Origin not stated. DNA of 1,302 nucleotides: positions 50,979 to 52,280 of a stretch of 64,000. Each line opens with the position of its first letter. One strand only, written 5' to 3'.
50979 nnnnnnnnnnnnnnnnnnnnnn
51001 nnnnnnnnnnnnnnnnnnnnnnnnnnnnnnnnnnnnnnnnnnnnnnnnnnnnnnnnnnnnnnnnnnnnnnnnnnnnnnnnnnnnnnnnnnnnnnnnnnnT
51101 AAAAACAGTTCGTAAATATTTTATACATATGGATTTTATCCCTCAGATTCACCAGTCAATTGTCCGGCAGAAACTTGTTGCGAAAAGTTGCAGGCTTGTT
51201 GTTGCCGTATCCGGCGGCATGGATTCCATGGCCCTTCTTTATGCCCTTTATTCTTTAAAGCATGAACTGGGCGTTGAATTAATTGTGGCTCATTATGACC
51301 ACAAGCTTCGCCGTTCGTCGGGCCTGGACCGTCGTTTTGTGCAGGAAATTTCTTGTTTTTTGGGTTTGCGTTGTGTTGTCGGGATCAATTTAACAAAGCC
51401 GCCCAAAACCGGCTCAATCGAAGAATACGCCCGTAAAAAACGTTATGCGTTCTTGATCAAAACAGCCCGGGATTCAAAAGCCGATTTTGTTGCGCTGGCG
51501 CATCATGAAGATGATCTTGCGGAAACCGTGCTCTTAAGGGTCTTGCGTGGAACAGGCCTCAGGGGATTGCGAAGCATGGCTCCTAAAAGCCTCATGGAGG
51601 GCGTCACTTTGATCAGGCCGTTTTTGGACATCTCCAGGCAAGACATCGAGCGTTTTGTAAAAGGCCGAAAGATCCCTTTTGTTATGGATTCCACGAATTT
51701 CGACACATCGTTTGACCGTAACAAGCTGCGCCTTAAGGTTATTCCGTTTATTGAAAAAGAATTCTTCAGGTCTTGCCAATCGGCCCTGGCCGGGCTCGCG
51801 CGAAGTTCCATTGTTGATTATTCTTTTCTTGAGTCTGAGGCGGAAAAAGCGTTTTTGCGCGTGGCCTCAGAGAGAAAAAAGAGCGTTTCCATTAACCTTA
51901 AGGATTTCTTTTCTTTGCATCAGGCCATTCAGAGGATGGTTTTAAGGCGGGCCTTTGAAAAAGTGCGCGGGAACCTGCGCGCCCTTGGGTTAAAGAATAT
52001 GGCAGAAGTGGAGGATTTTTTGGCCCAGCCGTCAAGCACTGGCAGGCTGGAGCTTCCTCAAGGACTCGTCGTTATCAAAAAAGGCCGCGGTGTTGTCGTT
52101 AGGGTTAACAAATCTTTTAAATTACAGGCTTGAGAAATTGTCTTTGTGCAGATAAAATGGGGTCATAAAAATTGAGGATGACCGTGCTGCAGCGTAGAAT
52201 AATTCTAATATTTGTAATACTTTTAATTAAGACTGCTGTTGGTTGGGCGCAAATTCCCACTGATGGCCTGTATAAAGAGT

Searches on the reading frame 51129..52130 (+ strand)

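Call 45: search_protein_families(library=pfam, proteins=[window:51129-52130:+], max_evalue=0.001)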
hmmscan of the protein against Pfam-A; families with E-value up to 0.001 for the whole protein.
window:51129-52130:+ (334 aa): 2 families
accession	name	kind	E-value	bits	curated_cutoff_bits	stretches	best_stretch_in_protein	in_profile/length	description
PF01171.26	ATP_bind_3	-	1.2e-52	178.7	27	1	23-201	2-180/182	PP-loop family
PF09179.16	TilS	-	3.4e-06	27.6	21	1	257-320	3-65/67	TilS substrate binding domain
